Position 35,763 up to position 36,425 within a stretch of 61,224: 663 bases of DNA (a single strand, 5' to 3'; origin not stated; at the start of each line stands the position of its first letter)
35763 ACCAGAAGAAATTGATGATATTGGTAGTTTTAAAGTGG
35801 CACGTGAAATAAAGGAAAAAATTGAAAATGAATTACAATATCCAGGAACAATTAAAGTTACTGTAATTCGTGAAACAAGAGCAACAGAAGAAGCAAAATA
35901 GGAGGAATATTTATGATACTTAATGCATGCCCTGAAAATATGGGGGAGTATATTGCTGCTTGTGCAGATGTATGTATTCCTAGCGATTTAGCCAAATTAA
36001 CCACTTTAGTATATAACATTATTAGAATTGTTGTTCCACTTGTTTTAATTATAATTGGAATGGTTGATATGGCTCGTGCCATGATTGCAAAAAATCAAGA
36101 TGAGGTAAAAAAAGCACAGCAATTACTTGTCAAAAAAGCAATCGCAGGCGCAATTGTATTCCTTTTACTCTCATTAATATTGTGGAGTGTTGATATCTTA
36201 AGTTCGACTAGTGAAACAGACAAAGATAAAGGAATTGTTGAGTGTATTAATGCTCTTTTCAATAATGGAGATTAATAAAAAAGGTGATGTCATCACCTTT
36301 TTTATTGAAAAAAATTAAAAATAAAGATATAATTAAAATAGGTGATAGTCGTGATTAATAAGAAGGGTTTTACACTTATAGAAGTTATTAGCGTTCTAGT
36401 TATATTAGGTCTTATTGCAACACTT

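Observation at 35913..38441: Orphan giant modular type IV prepilin next to a VirB2/TrbC-like two-TM protein, tucked behind rny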

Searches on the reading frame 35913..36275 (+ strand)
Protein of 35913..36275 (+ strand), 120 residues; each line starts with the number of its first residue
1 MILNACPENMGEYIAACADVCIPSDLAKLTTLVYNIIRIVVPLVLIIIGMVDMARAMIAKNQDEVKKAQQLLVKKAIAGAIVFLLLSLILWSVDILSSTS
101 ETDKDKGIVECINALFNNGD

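Call 3: search_protein_families(library=pfam, proteins=[window:35913-36275:+], max_evalue=1)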
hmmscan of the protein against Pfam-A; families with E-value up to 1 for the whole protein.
window:35913-36275:+ (120 aa): 8 families
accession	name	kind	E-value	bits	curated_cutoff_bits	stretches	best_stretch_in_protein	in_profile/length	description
PF18920.5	DUF5671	-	0.0013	19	28.4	1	34-94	3-66/132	Domain of unknown function (DUF5671)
PF18895.5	T4SS_pilin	-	0.0029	18.1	26.6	1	27-86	10-64/71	Type IV secretion system pilin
PF00001.26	7tm_1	-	0.0038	17.2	30.5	1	24-107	141-236/260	7 transmembrane receptor (rhodopsin family)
PF07811.17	TadE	-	0.027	15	22.9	1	39-62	9-33/43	TadE-like protein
PF06116.17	RinB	-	0.11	13.1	27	1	13-30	26-43/51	Transcriptional activator RinB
PF03189.18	Otopetrin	-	0.11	11.8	27.8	1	25-98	264-335/434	Otopetrin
PF05875.18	Ceramidase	-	0.15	11.8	32.5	1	33-96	123-188/259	Ceramidase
PF13400.11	Tad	-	0.26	12.1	22.3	0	40-62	10-32/47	Putative Flp pilus-assembly TadE/G-like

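Call 4: search_protein_families(library=ncbifam, proteins=[window:35913-36275:+], max_evalue=1)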
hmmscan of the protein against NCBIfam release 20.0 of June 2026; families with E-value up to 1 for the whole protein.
window:35913-36275:+ (120 aa): 6 families
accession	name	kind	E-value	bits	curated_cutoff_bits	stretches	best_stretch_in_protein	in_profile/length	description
NF045987.1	SPE_1075_fam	subfamily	0.0024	17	125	1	23-86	192-251/268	SPE_1075/MLC_0560 family membrane protein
NF045848.1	MMCAP2_0566_fam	domain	0.0036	16.6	90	1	29-102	203-277/322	MMCAP2_0566 family conjugal transfer protein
NF045849.1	ICE_MMCAP2_0565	equivalog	0.018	14.7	40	1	30-92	9-71/80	Mbov_0395 family pilin-like conjugal transfer protein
NF045751.1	MPN385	equivalog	0.027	15.2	120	1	36-101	2-67/105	MPN385 family protein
NF040963.1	MamI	equivalog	0.033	14.1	80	1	33-62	25-56/69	magnetosome protein MamI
TIGR03943.1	TIGR03943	equivalog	0.051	12.9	88.8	1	29-107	8-86/221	TIGR03943 family putative permease subunit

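Call 9: find_homologous_proteins(query=window:35913-36275:+, max_evalue=0.01)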
Query window:35913-36275:+ (120 aa): 4 proteins with E <= 0.01 among 20 candidates.
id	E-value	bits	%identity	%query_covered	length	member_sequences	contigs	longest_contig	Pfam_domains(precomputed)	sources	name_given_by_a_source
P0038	2.2e-68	245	100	100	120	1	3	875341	-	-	-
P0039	1.1e-18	85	47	98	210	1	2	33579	-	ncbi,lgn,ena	-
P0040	6.1e-17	80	45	85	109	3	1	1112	-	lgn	-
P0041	1.7e-16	78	46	80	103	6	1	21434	-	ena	-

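Call 29: search_protein_representatives(alignment_id=A1)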
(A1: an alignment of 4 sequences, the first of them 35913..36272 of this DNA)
Query: 4 sequences, 118 profile positions. Proteins with E-value up to 0.001 (for the whole library): 6667; up to 1e-10: 1652; up to 1e-30: 13. The best 150 are listed.
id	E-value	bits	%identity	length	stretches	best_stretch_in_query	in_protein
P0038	5.0e-49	181.5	-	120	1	1-113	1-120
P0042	7.4e-41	155.1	-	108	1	15-115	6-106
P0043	1.5e-39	150.9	-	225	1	1-117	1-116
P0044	8.1e-37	142.1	-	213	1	1-113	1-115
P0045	9.5e-35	135.4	-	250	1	1-113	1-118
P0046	5.9e-34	132.9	-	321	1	2-113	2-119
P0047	1.3e-33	131.7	-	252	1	1-117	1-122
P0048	2.0e-33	131.2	-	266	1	1-113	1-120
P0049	1.3e-32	128.5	-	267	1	1-114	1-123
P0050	1.1e-31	125.6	-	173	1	8-113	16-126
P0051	1.2e-31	125.4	-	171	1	2-111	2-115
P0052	2.3e-31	124.5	-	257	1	1-115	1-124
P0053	4.7e-31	123.5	-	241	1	10-114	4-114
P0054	1.2e-30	122.2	-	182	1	1-114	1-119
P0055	1.9e-29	118.3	-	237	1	1-114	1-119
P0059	4.7e-28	113.8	-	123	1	20-113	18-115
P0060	9.8e-28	112.8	-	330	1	2-115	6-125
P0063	3.5e-27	111.0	-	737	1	9-109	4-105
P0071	6.2e-25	103.8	-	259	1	15-112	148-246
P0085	2.5e-23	98.6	-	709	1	9-108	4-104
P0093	1.0e-22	96.6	-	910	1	12-111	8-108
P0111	1.2e-21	93.2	-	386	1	15-112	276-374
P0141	2.3e-20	89.0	-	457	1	4-110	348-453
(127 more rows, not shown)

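Call 33: search_protein_families(library=pfam, alignment_id=A3, max_evalue=0.001)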
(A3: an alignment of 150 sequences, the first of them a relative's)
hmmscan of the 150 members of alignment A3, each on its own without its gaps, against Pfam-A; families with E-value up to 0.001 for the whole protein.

A. member 1, P0038 (120 aa): 0 families

B. families by the number of members that match (of 150 scanned): 16 families
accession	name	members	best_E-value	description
PF04789.21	DUF621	27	5.4e-06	Protein of unknown function (DUF621)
PF18895.5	T4SS_pilin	24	5.2e-06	Type IV secretion system pilin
PF02368.24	Big_2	4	4.2e-19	Bacterial Ig-like domain (group 2)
PF00001.26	7tm_1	2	0.00011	7 transmembrane receptor (rhodopsin family)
PF00877.26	NLPC_P60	1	6.7e-20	NlpC/P60 family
PF01476.26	LysM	1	1.6e-11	LysM domain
PF23473.1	LysM3_LYK4_5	1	2.1e-06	LYK4/5 LysM3 domain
PF22359.2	Big-like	1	0.00015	Bacterial Ig-like domain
PF22420.1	MglA_C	1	0.00016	Macrophage Locus Protein A, C-terminal domain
PF09479.16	Flg_new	1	0.00031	Listeria-Bacteroides repeat domain (List_Bact_rpt)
PF07331.16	TctB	1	0.00043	Tripartite tricarboxylate transporter TctB family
PF04970.19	LRAT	1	0.00063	Lecithin retinol acyltransferase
PF17319.7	DUF5362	1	0.00088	Family of unknown function (DUF5362)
PF25052.1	AtDEF-like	1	0.00089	Defensin-like family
PF25354.1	Ig_NUP210_16th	1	0.00092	NUP210-like, Ig-like domain 16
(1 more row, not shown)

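Call 37: find_encoding_contigs(protein=P0041, flank=10000, max_places=4)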
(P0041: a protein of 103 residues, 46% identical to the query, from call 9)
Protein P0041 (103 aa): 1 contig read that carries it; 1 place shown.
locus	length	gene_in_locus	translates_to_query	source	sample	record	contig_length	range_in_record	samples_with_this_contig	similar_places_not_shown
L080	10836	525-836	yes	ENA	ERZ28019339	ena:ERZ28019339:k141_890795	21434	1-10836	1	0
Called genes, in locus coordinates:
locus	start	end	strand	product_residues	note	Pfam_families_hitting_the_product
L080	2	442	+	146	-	?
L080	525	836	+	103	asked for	-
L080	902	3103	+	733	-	PF23139:OB_YrrC, PF14490:HHH_RecD2, PF13086:AAA_11 (faint), PF13245:AAA_19, PF13401:AAA_22 (faint), PF13604:AAA_30, PF18335:SH3_13, PF13538:UvrD_C_2, +1 more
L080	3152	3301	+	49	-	-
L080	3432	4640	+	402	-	PF02368:Big_2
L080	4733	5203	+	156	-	-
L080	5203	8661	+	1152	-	PF01832:Glucosaminidase, PF07523:Big_3 (faint), PF16403:Bact_surface_Ig-like, PF18981:InlK_D3 (faint), PF16403:Bact_surface_Ig-like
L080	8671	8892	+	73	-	-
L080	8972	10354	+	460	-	PF01225:Mur_ligase (weak), PF08245:Mur_ligase_M, PF02875:Mur_ligase_C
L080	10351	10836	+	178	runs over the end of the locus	PF00702:Hydrolase (weak), PF13419:HAD_2 (weak)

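Call 41: list_cluster_members(proteins=[P0043, P0046, P0060, P0063, P0071, P0085, P0093, P0111, P0141, P0059])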
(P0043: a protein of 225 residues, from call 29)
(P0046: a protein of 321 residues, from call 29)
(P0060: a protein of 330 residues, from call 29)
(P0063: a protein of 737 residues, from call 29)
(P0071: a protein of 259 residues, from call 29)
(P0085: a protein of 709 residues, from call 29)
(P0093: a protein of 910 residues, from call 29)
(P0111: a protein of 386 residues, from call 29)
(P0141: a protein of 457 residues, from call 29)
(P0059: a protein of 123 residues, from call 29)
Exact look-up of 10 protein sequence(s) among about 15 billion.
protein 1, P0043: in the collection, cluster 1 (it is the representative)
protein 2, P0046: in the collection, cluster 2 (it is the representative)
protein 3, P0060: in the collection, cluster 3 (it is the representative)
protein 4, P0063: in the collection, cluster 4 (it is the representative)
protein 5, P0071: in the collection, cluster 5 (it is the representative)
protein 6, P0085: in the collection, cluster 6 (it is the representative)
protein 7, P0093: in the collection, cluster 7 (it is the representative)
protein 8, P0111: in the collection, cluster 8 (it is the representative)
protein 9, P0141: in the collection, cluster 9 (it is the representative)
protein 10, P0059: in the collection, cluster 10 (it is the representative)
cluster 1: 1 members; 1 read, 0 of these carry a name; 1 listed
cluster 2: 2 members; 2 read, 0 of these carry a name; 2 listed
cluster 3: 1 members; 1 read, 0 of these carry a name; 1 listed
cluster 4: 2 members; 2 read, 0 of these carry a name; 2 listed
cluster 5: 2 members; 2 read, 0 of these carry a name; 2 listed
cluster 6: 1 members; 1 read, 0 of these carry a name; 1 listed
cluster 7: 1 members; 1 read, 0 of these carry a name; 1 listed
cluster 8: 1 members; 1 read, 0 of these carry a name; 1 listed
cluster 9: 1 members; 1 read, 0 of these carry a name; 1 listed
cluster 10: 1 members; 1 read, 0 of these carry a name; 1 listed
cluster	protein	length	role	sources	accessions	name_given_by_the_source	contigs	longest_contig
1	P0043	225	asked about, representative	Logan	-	-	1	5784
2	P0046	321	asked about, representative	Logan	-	-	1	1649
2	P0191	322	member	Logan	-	-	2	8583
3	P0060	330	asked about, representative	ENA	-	-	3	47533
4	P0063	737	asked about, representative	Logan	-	-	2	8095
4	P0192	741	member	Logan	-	-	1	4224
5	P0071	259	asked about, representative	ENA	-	-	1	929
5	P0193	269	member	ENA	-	-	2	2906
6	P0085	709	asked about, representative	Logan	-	-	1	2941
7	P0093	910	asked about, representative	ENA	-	-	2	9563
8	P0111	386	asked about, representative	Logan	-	-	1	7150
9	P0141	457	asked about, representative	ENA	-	-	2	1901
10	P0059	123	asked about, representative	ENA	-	-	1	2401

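Call 46: find_homologous_proteins(query=A4, max_evalue=0.001)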
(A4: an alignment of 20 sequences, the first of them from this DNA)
Query A4 (20 sequences) (120 aa, profile of the alignment): 840 proteins with E <= 0.001 among 5515 candidates; the best 120 are listed.
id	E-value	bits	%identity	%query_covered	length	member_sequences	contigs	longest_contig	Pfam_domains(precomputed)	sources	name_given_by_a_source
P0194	2.7e-37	145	44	82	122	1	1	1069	-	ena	-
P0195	3.1e-37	145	49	85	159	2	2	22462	-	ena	-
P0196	4.2e-37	144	49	78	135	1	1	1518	-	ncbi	-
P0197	1.3e-36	143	50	83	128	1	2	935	-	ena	-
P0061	1.3e-36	143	44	86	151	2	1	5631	-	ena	-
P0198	2.5e-36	142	50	75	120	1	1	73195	-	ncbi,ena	-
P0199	2.7e-36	142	44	84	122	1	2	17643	-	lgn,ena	-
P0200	5.3e-36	141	46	86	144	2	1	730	-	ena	-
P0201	7.5e-36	140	47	81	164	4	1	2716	-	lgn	-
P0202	9.8e-36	140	42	85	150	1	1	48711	-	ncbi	-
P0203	1.1e-35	140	44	85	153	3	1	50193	-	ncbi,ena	-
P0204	1.8e-35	139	45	84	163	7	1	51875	-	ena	-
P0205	2.2e-35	139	44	81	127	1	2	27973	-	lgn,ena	-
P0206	2.5e-35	138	36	87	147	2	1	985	-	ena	-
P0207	2.5e-35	138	46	83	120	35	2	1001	-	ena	-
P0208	4.6e-35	138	44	84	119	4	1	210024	-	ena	-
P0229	2.8e-34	135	53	64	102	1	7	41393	-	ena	-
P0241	7.2e-34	134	39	57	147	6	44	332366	-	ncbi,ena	-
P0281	4.7e-33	131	52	54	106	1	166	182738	-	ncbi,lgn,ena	-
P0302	1.1e-32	130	35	62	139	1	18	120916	-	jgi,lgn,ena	-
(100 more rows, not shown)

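Call 47: find_encoding_contigs(protein=P0229, flank=10000, max_places=1)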
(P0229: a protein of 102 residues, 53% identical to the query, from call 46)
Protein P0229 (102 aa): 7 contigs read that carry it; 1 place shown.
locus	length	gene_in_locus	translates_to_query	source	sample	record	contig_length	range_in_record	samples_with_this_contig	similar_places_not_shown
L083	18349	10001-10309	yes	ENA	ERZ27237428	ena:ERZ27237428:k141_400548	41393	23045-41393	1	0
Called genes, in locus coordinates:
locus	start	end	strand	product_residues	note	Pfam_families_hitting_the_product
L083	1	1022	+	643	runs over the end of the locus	PF16403:Bact_surface_Ig-like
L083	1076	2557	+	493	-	-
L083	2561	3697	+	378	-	PF12733:Cadherin-like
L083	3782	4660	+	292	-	PF00882:Zn_dep_PLPC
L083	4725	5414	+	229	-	PF02706:Wzz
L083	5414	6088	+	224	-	PF00142:Fer4_NifH (weak), PF06564:CBP_BcsQ (weak), PF10609:ParA, PF13614:AAA_31, PF01656:CbiA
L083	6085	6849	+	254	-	PF02811:PHP (weak), PF19567:CpsB_CapC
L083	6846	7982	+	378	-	PF04203:Sortase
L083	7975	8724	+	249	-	-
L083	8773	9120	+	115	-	-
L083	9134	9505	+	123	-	-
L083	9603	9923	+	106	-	-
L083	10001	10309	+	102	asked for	-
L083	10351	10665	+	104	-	-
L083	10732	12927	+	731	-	PF23139:OB_YrrC, PF14520:HHH_5 (faint), PF14490:HHH_RecD2, PF01443:Viral_helicase1 (faint), PF13245:AAA_19, PF13604:AAA_30, PF18335:SH3_13, PF13538:UvrD_C_2, +1 more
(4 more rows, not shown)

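Call 48: find_encoding_contigs(protein=P0281, flank=10000, max_places=2)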
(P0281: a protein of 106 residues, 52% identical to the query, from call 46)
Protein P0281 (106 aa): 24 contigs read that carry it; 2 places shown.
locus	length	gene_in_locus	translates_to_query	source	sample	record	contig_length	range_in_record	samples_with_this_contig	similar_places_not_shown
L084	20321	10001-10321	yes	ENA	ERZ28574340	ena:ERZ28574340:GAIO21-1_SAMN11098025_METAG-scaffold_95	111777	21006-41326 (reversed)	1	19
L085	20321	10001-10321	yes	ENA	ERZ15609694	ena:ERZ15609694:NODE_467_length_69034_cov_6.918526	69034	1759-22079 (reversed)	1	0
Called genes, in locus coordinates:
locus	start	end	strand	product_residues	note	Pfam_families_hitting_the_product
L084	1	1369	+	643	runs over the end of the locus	PF16403:Bact_surface_Ig-like (weak)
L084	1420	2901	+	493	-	-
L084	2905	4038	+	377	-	PF12733:Cadherin-like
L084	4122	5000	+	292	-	PF00882:Zn_dep_PLPC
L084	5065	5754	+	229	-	PF02706:Wzz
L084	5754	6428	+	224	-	PF00142:Fer4_NifH (weak), PF06564:CBP_BcsQ (weak), PF10609:ParA, PF13614:AAA_31, PF01656:CbiA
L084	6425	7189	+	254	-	PF02811:PHP (weak), PF19567:CpsB_CapC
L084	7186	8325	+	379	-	PF04203:Sortase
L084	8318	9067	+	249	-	-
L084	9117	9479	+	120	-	-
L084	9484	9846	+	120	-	-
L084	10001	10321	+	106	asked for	-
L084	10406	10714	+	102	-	-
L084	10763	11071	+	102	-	-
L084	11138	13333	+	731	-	PF23139:OB_YrrC, PF14520:HHH_5 (faint), PF14490:HHH_RecD2, PF13086:AAA_11 (weak), PF13245:AAA_19, PF13604:AAA_30, PF18335:SH3_13, PF13538:UvrD_C_2, +2 more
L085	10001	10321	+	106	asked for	-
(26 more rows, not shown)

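Call 49: find_encoding_contigs(protein=P0241, flank=10000, max_places=2)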
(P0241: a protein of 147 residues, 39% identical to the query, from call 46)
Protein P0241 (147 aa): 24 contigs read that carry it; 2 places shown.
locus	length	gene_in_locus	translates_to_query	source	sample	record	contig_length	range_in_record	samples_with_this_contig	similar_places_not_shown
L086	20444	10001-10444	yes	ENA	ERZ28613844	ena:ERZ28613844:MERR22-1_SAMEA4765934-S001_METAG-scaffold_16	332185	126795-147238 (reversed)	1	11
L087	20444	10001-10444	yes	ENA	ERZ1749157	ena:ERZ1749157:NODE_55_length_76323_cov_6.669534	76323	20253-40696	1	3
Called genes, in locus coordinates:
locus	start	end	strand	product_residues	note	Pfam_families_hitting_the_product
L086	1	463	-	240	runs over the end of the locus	PF02616:SMC_ScpA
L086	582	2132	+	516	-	-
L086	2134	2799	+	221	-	-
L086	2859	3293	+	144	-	PF17424:DUF5411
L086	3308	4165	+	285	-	-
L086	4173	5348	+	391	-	PF00437:T2SSE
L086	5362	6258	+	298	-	-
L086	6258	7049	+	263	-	-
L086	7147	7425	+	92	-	-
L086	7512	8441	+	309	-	PF14200:RicinB_lectin_2 (weak)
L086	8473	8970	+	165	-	-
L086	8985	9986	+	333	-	-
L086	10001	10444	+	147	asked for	-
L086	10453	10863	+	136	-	-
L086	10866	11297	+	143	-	-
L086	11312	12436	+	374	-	-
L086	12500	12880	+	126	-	-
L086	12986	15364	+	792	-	PF19597:TrbL_4 (weak)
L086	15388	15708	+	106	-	-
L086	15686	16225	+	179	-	PF26593:TraC-like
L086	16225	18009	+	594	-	PF01580:FtsK_SpoIIIE (faint), PF10412:TrwB_AAD_bind (weak), PF12846:AAA_10 (weak), PF19044:P-loop_TraG, PF01935:DUF87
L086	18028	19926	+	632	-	-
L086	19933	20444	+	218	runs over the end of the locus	-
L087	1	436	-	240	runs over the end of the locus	PF02616:SMC_ScpA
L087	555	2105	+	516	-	-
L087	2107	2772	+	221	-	-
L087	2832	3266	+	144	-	PF17424:DUF5411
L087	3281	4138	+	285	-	-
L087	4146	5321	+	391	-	PF00437:T2SSE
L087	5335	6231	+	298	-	-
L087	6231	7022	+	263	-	-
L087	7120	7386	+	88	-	-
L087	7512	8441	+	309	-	PF14200:RicinB_lectin_2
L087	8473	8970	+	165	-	-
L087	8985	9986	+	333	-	-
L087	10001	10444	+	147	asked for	-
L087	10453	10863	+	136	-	-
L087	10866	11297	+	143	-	-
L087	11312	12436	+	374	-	-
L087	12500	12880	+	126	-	-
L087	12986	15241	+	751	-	PF19597:TrbL_4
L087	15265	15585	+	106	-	-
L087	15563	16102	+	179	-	PF26593:TraC-like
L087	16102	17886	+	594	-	PF01580:FtsK_SpoIIIE (faint), PF10412:TrwB_AAD_bind (weak), PF12846:AAA_10 (weak), PF19044:P-loop_TraG, PF01935:DUF87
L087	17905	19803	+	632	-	-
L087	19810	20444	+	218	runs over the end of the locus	-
